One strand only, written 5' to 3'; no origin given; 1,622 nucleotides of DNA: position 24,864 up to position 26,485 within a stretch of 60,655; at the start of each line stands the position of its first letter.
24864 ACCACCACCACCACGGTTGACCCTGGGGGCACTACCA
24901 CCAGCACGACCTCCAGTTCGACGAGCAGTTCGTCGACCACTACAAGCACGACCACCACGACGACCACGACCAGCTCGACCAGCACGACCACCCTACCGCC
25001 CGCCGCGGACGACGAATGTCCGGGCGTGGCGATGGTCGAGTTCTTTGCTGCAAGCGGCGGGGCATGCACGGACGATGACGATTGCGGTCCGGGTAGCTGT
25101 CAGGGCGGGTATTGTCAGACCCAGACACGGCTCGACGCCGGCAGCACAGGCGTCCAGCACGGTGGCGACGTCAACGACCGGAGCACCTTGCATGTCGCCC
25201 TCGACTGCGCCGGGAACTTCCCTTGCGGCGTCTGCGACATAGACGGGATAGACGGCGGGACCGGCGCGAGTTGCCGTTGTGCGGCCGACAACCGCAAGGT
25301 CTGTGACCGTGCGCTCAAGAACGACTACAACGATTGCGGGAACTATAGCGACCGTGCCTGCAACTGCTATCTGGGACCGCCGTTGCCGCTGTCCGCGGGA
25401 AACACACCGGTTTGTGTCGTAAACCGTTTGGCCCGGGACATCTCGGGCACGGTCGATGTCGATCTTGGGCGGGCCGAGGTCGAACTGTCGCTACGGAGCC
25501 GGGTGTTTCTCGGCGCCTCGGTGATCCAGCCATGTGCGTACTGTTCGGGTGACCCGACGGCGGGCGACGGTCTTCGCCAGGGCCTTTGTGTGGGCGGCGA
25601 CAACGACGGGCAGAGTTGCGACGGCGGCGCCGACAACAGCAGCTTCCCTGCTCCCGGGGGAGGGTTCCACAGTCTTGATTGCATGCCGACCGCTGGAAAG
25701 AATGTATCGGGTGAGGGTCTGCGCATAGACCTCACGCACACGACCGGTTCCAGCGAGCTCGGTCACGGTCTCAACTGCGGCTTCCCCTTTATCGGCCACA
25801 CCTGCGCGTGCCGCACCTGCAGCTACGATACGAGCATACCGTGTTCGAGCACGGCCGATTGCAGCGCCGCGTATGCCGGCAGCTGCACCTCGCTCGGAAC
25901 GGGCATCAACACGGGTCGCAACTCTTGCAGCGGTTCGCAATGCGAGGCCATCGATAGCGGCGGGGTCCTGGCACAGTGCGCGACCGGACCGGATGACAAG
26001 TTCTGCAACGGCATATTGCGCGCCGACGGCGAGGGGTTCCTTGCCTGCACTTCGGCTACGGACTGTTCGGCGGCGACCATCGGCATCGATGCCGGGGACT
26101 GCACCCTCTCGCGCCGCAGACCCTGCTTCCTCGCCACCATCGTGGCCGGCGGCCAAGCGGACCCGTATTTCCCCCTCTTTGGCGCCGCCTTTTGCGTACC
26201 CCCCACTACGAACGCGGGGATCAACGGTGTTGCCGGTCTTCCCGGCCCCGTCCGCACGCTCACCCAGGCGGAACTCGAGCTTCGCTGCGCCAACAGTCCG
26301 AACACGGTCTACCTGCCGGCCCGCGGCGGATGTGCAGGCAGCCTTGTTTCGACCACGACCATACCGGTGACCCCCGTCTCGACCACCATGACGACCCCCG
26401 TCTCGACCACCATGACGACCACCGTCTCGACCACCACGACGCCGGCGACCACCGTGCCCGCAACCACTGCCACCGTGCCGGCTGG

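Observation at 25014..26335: Unassigned Cys-dense module X of about 420-490 aa, conserved in three paralogues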

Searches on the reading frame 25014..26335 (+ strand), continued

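Call 68: find_homologous_proteins(query=A4, max_evalue=0.001)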
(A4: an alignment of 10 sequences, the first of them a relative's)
Query A4 (10 sequences) (628 aa, profile of the alignment): 323 proteins with E <= 0.001 among 8000 candidates; the best 120 are listed.
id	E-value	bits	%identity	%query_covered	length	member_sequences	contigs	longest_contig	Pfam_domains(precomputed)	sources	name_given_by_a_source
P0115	7.0e-286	968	82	100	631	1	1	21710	-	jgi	jgi:hypothetical protein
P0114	2.5e-285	966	100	100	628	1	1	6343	-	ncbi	-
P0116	7.4e-281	951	60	99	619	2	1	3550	-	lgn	-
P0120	3.7e-271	919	60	100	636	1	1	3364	-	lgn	-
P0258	1.4e-266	904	71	99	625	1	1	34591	-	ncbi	-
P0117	9.9e-265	898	59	99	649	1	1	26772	-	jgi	jgi:hypothetical protein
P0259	1.0e-264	898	75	100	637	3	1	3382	-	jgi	jgi:hypothetical protein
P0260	2.8e-264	897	70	100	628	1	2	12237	-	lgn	-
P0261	2.5e-259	880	75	100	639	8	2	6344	-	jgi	jgi:hypothetical protein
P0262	5.6e-259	879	63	99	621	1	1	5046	-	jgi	jgi:cysteine-rich repeat protein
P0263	2.5e-258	877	69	100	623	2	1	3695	-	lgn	-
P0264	8.8e-254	862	74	100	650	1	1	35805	-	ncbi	-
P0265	5.7e-253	859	58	100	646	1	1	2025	-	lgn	-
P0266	1.1e-251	855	59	100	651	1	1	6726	-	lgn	-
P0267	3.3e-251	854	60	100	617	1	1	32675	-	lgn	-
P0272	6.0e-243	826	61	100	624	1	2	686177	-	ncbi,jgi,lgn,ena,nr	ncbi:MAG TPA: hypothetical protein VEC57_05270 [Candidatus Limnocylindrales bacterium]|nr:hypothetic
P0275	6.8e-240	816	57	100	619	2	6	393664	-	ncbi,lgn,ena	-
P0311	2.1e-206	706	48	100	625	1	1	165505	-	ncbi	-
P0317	1.5e-200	686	50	99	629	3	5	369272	PF13948.12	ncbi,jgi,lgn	jgi:cysteine-rich repeat protein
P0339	6.0e-187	641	39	97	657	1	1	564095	-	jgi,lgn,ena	-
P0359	3.4e-176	606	52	82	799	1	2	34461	PF00200.29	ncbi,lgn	-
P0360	1.0e-175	604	52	82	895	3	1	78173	PF00200.29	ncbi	-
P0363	1.6e-172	594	52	81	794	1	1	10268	-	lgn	-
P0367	6.9e-167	575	53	82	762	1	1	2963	PF00200.29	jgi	jgi:hypothetical protein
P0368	1.4e-166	574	53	80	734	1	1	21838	PF00200.29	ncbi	-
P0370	3.0e-166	573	48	86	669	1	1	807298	PF00404.25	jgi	-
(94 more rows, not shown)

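Call 69: search_protein_families(library=pfam, proteins=[P0359, P0360, P0367, P0368, P0370, P0363], max_evalue=0.01)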
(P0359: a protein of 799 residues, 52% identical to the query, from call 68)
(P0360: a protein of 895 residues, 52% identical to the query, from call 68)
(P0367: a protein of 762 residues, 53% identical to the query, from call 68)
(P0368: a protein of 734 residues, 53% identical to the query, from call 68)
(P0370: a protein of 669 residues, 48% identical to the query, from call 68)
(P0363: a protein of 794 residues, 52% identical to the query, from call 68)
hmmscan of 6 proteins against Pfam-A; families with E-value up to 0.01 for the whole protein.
P0359 (799 aa): 2 families
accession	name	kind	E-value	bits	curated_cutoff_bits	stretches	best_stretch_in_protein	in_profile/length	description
PF00200.28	Disintegrin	-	3.6e-11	44.1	35.1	3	538-598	14-75/75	Disintegrin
PF21164.2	Dumpy_DPY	-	0.0083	16.5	27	1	127-142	3-18/24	Dumpy, DPY module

P0360 (895 aa): 1 family
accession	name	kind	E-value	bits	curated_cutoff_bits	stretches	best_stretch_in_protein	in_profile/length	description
PF00200.28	Disintegrin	-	5.8e-20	72.3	35.1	4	527-602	6-75/75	Disintegrin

P0367 (762 aa): 1 family
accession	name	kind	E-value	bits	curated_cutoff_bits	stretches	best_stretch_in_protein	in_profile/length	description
PF00200.28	Disintegrin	-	2.4e-09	38.3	35.1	2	531-594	14-75/75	Disintegrin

P0368 (734 aa): 1 family
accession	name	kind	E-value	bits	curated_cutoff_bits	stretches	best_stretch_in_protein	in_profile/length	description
PF00200.28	Disintegrin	-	1.8e-05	25.9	35.1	1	526-598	7-75/75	Disintegrin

P0370 (669 aa): 2 families
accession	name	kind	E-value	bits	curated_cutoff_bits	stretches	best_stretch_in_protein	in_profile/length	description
PF00404.24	Dockerin_1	-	6.5e-06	26.7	22.9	1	608-657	2-54/57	Dockerin type I domain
PF21827.1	New_glue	-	0.0053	16.9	31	1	541-569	33-61/94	New glue protein family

P0363 (794 aa): 1 family
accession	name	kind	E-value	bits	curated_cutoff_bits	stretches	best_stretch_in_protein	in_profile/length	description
PF00404.24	Dockerin_1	-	0.00025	21.6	22.9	1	728-776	2-53/57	Dockerin type I domain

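Call 73: search_solved_structures(query=A2, max_evalue=10, show_alignments=2)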
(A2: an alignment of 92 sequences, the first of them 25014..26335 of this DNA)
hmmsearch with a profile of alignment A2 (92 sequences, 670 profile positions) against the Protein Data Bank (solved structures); distinct sequences matched with E-value up to 10: 20.
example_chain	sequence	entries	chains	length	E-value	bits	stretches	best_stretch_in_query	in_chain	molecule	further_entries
2v0o_A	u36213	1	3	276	0.73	11.8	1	35-189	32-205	FCH DOMAIN ONLY PROTEIN 2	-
9cod_A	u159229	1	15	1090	1.4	10.8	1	107-212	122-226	SGNH hydrolase-type esterase domain-containing protein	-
1rke_B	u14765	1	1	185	1.7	10.6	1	13-107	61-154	VCL protein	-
5l0j_A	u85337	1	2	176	1.8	10.5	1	13-108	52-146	Vinculin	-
5l0c_A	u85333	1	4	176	2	10.4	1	14-108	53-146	Vinculin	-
4pr9_A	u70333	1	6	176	2.1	10.3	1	14-108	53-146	Vinculin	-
9qwo_A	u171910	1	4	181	2.1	10.3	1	14-108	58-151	Isoform 1 of Vinculin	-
3h2u_A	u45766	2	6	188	2.2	10.2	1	13-107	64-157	Vinculin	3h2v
5l0h_A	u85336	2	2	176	2.3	10.2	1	14-108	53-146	Vinculin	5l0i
5l0g_A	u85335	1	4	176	2.3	10.2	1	14-108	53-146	Vinculin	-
5l0f_A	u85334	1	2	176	2.3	10.1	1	14-111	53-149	Vinculin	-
1qkr_A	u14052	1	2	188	2.4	10.1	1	14-108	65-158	VINCULIN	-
3myi_A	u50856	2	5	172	2.7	9.9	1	13-108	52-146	Vinculin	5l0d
4uos_A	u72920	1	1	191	2.9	9.8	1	17-168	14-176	DESIGNED HELICAL BUNDLE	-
2x3v_A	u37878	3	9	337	5.7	8.8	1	50-193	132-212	PROTEIN KINASE C AND CASEIN KINASE SUBSTRATE IN NEURONS PROTEIN 1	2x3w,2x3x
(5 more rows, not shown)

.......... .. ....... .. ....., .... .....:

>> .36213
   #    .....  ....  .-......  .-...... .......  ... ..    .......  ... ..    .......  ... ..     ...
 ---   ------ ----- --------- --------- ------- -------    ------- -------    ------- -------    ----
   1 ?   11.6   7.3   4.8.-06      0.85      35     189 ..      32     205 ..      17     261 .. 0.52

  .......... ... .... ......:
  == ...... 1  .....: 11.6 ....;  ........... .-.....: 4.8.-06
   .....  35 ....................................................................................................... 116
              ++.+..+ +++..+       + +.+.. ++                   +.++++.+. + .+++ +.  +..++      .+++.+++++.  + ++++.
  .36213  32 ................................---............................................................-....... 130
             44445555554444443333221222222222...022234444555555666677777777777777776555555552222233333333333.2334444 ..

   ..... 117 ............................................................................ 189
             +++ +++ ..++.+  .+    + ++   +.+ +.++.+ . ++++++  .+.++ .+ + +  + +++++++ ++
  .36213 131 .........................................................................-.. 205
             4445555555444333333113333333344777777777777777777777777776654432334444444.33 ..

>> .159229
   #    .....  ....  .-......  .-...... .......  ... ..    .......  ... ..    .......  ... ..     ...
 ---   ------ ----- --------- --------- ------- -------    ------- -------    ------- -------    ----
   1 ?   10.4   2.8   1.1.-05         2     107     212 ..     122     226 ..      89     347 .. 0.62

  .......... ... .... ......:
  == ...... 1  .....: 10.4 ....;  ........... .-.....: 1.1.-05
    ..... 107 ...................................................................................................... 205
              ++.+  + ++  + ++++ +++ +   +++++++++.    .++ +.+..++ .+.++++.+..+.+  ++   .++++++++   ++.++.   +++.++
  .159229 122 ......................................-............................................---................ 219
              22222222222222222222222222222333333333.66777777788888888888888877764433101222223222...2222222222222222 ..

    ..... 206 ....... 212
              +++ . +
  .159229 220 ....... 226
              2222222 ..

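Call 74: find_encoding_contigs(protein=P0272, flank=8000, max_places=1)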
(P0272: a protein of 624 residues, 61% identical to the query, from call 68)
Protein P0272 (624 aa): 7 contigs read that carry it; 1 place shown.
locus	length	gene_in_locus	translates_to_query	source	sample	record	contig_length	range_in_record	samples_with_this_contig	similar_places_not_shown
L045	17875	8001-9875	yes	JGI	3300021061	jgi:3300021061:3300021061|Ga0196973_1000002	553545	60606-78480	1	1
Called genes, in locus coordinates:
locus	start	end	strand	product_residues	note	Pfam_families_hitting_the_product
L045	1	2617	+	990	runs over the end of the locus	-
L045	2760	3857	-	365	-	-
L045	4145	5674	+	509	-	-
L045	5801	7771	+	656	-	-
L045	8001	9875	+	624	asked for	-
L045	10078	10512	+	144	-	-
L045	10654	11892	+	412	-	-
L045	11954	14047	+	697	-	PF13428:TPR_14 (faint), PF13431:TPR_17 (faint), PF00515:TPR_1 (faint), PF07719:TPR_2 (faint), PF13424:TPR_12, PF14559:TPR_19, PF13414:TPR_11 (weak), PF13432:TPR_16, +4 more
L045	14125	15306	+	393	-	PF07884:VKOR, PF13462:Thioredoxin_4, PF01323:DSBA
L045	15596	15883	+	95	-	PF00196:GerE, PF04545:Sigma70_r4, PF08281:Sigma70_r4_2, PF13384:HTH_23 (faint)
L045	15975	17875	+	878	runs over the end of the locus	PF00595:PDZ, PF13180:PDZ_2 (weak), PF17820:PDZ_6, PF03572:Peptidase_S41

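Call 75: find_encoding_contigs(protein=P0275, flank=8000, max_places=1)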
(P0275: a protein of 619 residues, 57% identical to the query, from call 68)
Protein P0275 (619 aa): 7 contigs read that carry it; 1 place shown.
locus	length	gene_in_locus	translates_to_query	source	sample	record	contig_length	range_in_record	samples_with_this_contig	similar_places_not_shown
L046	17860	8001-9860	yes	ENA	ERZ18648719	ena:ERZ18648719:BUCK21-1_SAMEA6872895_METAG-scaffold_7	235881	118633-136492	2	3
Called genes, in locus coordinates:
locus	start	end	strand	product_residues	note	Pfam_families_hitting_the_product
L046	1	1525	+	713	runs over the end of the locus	-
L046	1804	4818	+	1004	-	-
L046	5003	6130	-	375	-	-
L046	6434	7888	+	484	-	-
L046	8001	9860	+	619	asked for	-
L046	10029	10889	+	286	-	-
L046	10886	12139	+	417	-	-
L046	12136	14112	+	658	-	PF13428:TPR_14 (faint), PF13429:TPR_15 (faint), PF00515:TPR_1 (faint), PF07719:TPR_2 (faint), PF13432:TPR_16, PF13424:TPR_12, PF14559:TPR_19 (weak), PF13414:TPR_11, +4 more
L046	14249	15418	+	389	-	PF07884:VKOR, PF01323:DSBA, PF13462:Thioredoxin_4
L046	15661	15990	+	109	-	PF00196:GerE, PF04545:Sigma70_r4, PF08281:Sigma70_r4_2, PF13384:HTH_23 (weak)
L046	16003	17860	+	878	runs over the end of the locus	PF00595:PDZ, PF13180:PDZ_2, PF17820:PDZ_6, PF03572:Peptidase_S41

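Call 76: find_encoding_contigs(protein=P0360, flank=8000, max_places=1)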
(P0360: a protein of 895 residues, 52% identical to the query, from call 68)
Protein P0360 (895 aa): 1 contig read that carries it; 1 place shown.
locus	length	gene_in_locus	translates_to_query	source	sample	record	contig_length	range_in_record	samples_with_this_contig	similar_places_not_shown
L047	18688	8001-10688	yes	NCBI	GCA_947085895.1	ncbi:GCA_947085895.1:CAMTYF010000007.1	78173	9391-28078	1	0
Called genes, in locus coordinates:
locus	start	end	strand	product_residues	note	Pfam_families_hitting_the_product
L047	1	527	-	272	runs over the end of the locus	PF00378:ECH_1, PF16113:ECH_2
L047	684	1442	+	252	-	-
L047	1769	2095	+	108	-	PF00216:Bac_DNA_binding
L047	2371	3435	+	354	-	PF00793:DAHP_synth_1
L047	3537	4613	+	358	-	PF01738:DLH (weak), PF03403:PAF-AH_p_II, PF05448:AXE1 (faint), PF07224:Chlorophyllase (weak), PF12740:PETase (faint), PF00561:Abhydrolase_1 (faint), PF12146:Hydrolase_4 (faint)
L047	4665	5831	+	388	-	PF02771:Acyl-CoA_dh_N, PF02770:Acyl-CoA_dh_M, PF00441:Acyl-CoA_dh_1, PF08028:Acyl-CoA_dh_2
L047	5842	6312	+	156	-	PF00293:NUDIX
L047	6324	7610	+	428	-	-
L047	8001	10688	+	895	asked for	PF00200:Disintegrin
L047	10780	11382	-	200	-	PF18306:LDcluster4, PF03641:Lysine_decarbox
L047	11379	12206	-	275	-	PF00106:adh_short, PF08659:KR (weak), PF23441:SDR (weak), PF13561:adh_short_C2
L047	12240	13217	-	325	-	PF01266:DAO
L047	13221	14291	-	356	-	PF01070:FMN_dh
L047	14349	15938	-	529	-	PF00672:HAMP, PF00211:Guanylate_cyc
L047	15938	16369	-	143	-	PF00903:Glyoxalase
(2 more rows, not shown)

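Call 84: find_encoding_contigs(protein=P0317, flank=8000, max_places=1)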
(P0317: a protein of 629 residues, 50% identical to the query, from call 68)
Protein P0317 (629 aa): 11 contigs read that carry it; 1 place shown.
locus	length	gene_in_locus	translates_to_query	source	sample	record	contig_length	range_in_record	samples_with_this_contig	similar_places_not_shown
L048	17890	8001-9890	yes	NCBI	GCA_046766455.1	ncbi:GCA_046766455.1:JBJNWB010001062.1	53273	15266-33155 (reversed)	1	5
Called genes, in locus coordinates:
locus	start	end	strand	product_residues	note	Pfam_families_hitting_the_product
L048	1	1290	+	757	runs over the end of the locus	-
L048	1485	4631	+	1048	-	-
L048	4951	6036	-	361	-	-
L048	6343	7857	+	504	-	-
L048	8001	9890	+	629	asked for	PF13948:DUF4215 (weak)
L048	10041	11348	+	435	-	-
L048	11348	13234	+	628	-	PF13428:TPR_14 (faint), PF13424:TPR_12 (faint), PF13431:TPR_17 (faint), PF12895:ANAPC3 (faint), PF13432:TPR_16 (weak), PF14559:TPR_19 (weak), PF00515:TPR_1 (weak), PF07719:TPR_2 (weak), +4 more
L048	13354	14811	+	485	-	PF07884:VKOR, PF13462:Thioredoxin_4, PF01323:DSBA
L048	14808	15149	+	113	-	PF00196:GerE, PF04545:Sigma70_r4, PF08281:Sigma70_r4_2, PF13384:HTH_23 (weak)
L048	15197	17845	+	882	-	PF00595:PDZ (weak), PF13180:PDZ_2 (weak), PF17820:PDZ_6, PF03572:Peptidase_S41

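Call 85: find_encoding_contigs(protein=P0339, flank=8000, max_places=1)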
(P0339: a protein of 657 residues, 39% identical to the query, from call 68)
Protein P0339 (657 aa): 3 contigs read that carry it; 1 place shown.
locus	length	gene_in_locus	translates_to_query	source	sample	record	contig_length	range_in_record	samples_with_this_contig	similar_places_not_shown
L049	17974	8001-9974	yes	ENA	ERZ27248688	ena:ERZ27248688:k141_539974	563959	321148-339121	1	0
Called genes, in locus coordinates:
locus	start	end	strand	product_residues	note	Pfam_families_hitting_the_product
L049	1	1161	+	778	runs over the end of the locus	-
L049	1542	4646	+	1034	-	-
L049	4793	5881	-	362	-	-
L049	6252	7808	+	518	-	-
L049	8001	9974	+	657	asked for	-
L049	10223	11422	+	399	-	-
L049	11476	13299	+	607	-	PF13181:TPR_8 (weak), PF13414:TPR_11, PF13432:TPR_16 (weak), PF14559:TPR_19 (weak), PF00515:TPR_1 (weak), PF07719:TPR_2 (weak), PF13424:TPR_12, PF13432:TPR_16, +12 more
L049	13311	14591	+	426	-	PF07884:VKOR, PF13462:Thioredoxin_4, PF01323:DSBA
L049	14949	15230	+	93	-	PF00196:GerE, PF04545:Sigma70_r4, PF08281:Sigma70_r4_2, PF13384:HTH_23 (weak)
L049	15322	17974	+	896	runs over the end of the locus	PF00595:PDZ (weak), PF13180:PDZ_2 (faint), PF17820:PDZ_6, PF03572:Peptidase_S41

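Call 86: find_encoding_contigs(protein=P0311, flank=8000, max_places=1)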
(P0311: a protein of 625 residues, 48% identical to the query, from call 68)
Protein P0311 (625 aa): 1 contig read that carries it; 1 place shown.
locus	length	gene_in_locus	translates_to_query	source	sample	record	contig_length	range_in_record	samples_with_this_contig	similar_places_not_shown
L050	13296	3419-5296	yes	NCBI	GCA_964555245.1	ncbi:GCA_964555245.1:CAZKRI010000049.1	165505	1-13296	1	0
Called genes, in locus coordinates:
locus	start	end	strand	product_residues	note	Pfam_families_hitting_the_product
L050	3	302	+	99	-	?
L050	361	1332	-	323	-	PF17820:PDZ_6 (weak)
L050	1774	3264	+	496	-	-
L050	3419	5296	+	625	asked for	-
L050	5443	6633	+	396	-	-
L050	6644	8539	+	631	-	PF13428:TPR_14 (faint), PF13424:TPR_12 (faint), PF13432:TPR_16, PF00515:TPR_1, PF07719:TPR_2 (weak), PF13371:TPR_9 (weak), PF23914:TPR_CcmH_CycH (weak), PF14559:TPR_19 (weak), +3 more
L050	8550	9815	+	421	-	PF07884:VKOR, PF13462:Thioredoxin_4, PF01323:DSBA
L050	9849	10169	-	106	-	-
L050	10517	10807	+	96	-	PF00196:GerE, PF04545:Sigma70_r4, PF08281:Sigma70_r4_2, PF13384:HTH_23 (weak)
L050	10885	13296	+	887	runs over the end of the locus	PF00595:PDZ, PF17820:PDZ_6, PF03572:Peptidase_S41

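Call 87: search_protein_families(library=pfam, proteins=[L045:11954-14047:+, L045:2760-3857:-, L046:1804-4818:+, L045:4145-5674:+, L045:10654-11892:+, L045:14125-15306:+, L049:1542-4646:+], max_evalue=0.1)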
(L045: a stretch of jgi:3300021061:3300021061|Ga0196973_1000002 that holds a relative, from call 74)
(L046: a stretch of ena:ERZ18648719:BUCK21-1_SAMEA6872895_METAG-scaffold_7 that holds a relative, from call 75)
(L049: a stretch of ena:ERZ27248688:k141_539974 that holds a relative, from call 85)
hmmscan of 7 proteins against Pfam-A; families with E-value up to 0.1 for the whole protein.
L045:11954-14047:+ (697 aa): 19 families
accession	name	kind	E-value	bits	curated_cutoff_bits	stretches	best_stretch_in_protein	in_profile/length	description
PF07719.23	TPR_2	-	5.3e-21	73.4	27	3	529-558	4-33/34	Tetratricopeptide repeat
PF00515.34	TPR_1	-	5.9e-20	70.6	27.8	3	530-558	5-33/34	Tetratricopeptide repeat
PF13414.12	TPR_11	-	9.8e-18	64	26.8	2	533-570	1-38/42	TPR repeat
PF13181.12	TPR_8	-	1.3e-16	59.7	25.7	1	529-557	4-32/34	Tetratricopeptide repeat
PF13432.12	TPR_16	-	3.1e-15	56.7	32.7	3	530-594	1-65/65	Tetratricopeptide repeat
PF14559.12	TPR_19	-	6e-15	55.8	25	2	506-563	5-61/68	Tetratricopeptide repeat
PF13428.12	TPR_14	-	1.4e-14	53.6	23.5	2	532-567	7-42/44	Tetratricopeptide repeat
PF13431.12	TPR_17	-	9.8e-14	50.9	24.4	1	548-582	1-32/34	Tetratricopeptide repeat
PF13424.12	TPR_12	-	8.9e-13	48.7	30.1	2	492-555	3-74/77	Tetratricopeptide repeat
PF23914.1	TPR_CcmH_CycH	-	5.6e-07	30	42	1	548-613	38-103/158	Cytochrome c-type biogenesis protein H TPR domain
PF13374.12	TPR_10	-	2.3e-05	24.7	27.5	2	497-522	7-32/42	Tetratricopeptide repeat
PF13176.12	TPR_7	-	3.1e-05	24.1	27.9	1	531-557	4-32/36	Tetratricopeptide repeat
PF13174.12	TPR_6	-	3.5e-05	24.6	26.3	0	528-557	2-31/33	Tetratricopeptide repeat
PF09976.15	TPR_21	-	0.0004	20.6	25.5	0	600-627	152-179/193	Tetratricopeptide repeat-like domain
PF12895.13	ANAPC3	-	0.00045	20.9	27.2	1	541-619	4-81/82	Anaphase-promoting complex, cyclosome, subunit 3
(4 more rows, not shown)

L045:2760-3857:- (365 aa): 3 families
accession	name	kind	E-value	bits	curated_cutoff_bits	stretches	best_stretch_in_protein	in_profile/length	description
PF00595.29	PDZ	-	9e-05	23.2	23.2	1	85-144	8-69/81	PDZ domain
PF17820.7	PDZ_6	-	0.00018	21.7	27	1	107-155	5-54/54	PDZ domain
PF13180.12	PDZ_2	-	0.018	15.8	27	1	100-144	12-56/80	PDZ domain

L046:1804-4818:+ (1004 aa): 0 families

L045:4145-5674:+ (509 aa): 0 families

L045:10654-11892:+ (412 aa): 0 families

L045:14125-15306:+ (393 aa): 5 families
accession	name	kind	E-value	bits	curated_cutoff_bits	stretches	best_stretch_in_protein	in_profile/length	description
PF07884.19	VKOR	-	1.7e-22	80.5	27.5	1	3-134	4-133/134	Vitamin K epoxide reductase family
PF13462.12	Thioredoxin_4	-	1.1e-17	65.2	23.2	1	221-371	13-155/165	Thioredoxin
PF01323.26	DSBA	-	8.4e-15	55.5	25.6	1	224-369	1-180/191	DSBA-like thioredoxin domain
PF13743.12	Thioredoxin_5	-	0.00013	22.2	27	1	279-361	80-163/186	Thioredoxin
PF13098.12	Thioredoxin_2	-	0.00019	22.2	27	1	219-368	3-93/104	Thioredoxin-like domain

L049:1542-4646:+ (1034 aa): 1 family
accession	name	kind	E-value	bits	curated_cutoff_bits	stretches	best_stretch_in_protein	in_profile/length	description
PF22370.1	FliC-like_3rd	-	0.0037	17.9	27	1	179-252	26-102/120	Flagellin, beta sheet domain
